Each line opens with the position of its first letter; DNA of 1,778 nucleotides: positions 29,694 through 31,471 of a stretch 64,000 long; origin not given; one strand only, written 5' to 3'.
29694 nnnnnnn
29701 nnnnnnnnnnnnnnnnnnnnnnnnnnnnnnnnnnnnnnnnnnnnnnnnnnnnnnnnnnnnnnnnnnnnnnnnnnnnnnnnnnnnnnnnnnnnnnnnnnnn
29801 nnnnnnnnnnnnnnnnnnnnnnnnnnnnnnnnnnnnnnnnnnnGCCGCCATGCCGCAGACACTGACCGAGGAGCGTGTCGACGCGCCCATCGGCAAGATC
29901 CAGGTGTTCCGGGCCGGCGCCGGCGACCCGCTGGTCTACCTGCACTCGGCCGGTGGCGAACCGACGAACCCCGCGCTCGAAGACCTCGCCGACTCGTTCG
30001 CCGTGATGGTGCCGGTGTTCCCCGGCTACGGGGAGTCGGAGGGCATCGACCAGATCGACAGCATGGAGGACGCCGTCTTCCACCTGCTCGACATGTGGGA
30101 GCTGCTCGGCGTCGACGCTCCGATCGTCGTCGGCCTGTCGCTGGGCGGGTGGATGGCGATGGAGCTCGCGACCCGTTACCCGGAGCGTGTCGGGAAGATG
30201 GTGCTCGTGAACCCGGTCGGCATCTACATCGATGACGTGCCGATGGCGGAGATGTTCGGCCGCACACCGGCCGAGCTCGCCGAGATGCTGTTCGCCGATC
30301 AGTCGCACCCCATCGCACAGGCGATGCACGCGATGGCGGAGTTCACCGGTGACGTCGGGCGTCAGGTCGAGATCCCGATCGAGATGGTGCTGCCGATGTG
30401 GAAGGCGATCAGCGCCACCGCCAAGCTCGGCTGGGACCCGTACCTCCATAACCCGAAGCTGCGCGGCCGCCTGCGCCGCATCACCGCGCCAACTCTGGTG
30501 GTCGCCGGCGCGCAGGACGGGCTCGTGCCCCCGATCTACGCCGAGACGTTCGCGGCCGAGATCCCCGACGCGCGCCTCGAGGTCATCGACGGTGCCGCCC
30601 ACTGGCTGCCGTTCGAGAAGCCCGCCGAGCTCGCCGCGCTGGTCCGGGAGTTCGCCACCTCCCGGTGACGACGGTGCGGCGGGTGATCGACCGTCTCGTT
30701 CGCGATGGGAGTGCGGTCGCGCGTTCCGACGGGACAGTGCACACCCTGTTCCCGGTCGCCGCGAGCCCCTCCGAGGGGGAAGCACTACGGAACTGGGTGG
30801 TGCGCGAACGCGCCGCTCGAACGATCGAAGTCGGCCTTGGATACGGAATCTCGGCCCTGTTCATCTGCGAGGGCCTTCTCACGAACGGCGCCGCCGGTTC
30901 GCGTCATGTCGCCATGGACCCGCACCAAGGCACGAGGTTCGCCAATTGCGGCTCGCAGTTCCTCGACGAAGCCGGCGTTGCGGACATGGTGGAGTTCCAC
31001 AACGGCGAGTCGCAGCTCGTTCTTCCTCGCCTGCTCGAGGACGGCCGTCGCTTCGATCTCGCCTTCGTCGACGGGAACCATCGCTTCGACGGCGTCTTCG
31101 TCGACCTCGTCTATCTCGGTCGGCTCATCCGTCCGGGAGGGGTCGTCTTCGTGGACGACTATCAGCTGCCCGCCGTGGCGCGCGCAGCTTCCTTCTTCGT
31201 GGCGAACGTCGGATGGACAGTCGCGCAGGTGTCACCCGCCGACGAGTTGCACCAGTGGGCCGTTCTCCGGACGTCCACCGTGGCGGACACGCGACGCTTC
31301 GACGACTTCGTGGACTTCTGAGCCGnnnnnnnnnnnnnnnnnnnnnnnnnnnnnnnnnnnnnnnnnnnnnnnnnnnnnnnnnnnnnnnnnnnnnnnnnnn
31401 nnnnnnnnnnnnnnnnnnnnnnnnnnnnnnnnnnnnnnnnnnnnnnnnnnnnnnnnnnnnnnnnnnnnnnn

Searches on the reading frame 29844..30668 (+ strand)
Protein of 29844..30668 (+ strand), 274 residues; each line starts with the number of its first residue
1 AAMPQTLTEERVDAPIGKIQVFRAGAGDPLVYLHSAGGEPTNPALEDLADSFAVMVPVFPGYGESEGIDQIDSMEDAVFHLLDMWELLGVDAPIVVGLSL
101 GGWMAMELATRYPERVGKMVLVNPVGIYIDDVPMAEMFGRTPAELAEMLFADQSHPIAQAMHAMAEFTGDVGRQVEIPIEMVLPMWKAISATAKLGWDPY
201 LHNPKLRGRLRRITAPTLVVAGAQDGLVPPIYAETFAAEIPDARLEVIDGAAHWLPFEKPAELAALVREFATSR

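Call 8: search_protein_families(library=pfam, proteins=[window:29844-30668:+], max_evalue=0.001)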
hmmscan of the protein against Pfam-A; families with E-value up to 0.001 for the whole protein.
window:29844-30668:+ (274 aa): 3 families
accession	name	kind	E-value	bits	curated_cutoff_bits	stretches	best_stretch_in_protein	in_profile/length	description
PF00561.26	Abhydrolase_1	-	4.1e-22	79.5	25.8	1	29-260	2-245/245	alpha/beta hydrolase fold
PF12697.13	Abhydrolase_6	-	7.6e-17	63.1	26.3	1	45-265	20-216/217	Alpha/beta hydrolase family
PF12146.15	Hydrolase_4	-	4.8e-14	52.7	27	1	52-259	32-238/239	Serine aminopeptidase, S33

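Call 63: search_protein_families(library=ncbifam, proteins=[window:29844-30668:+], max_evalue=0.00001)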
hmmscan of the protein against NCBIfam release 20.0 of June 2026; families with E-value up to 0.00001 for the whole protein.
window:29844-30668:+ (274 aa): 26 families (the best 25 are shown)
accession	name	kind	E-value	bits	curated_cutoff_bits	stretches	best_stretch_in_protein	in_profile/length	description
NF051488.1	bifunc_PcaDC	exception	1.5e-28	100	390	1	28-272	13-251/375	bifunctional 3-oxoadipate enol-lactonase/4-carboxymuconolactone decarboxylase PcaDC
TIGR02427.1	protocat_pcaD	equivalog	7.7e-27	94.3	255.85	2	202-270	181-249/251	3-oxoadipate enol-lactonase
NF051487.1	bifunc_PcaCD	exception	3e-22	79.3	430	1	46-271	193-411/413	bifunctional 4-carboxymuconolactone decarboxylase/3-oxoadipate enol-lactonase PcaCD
NF011457.0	PRK14875.1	equivalog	1.1e-19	70.6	307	1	10-272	113-370/372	acetoin dehydrogenase dihydrolipoyllysine-residue acetyltransferase subunit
NF045632.1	hydroxlase_HsaD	equivalog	6.4e-19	68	400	1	10-272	15-289/290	4,5:9,10-diseco-3-hydroxy-5,9,17-trioxoandrosta-1(10),2-diene-4-oate hydrolase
TIGR01738.1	bioH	equivalog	2.9e-18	66.4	206.95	1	42-270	21-244/245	pimeloyl-ACP methyl ester esterase BioH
NF050089.1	i_nPHAscl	equivalog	4.9e-15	55.3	300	1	44-126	37-119/288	intracellular short-chain-length polyhydroxyalkanoate depolymerase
TIGR03343.1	biphenyl_bphD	equivalog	1.9e-14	53.6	462.15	1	23-270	26-279/282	2-hydroxy-6-oxo-6-phenylhexa-2,4-dienoate hydrolase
TIGR03611.1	RutD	equivalog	2.1e-14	53.5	238.5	1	42-123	30-112/258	pyrimidine utilization protein D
TIGR03056.1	bchO_mg_che_rel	equivalog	8.6e-14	51.2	172.55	1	205-271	211-277/278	alpha/beta fold hydrolase BchO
NF052614.1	AB_fold_OlsI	equivalog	1.1e-13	51.3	385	1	95-136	93-135/272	ornithine lipid biosynthesis O-acyltransferase OlsI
TIGR03695.1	menH_SHCHC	equivalog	3e-13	49.8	208.55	1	30-123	5-103/252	2-succinyl-6-hydroxy-2,4-cyclohexadiene-1-carboxylate synthase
NF052610.1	macro_16_ester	equivalog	1.8e-11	44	420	0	70-123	76-126/281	alpha/beta fold macrolide esterase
NF007954.0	PRK10673.1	equivalog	2e-11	43.7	399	0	214-270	195-251/255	esterase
NF053683.1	esterase_mleBRB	exception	2.1e-10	40.7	585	0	72-160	78-163/280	BRB family alpha/beta fold macrolide esterase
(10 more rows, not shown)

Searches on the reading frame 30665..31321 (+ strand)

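Call 8: search_protein_families(library=pfam, proteins=[window:30665-31321:+], max_evalue=0.001)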
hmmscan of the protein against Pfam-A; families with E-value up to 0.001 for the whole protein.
window:30665-31321:+ (218 aa): 2 families
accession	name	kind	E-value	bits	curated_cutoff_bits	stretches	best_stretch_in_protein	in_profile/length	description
PF13578.12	Methyltransf_24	-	1.1e-20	74.9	26.3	1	54-166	1-105/105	Methyltransferase domain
PF01596.23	Methyltransf_3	-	4.2e-10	39.7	22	1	27-164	22-153/204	O-methyltransferase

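Call 63: search_protein_families(library=ncbifam, proteins=[window:30665-31321:+], max_evalue=0.00001)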
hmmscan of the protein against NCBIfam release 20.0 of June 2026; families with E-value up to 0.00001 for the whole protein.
window:30665-31321:+ (218 aa): 0 families
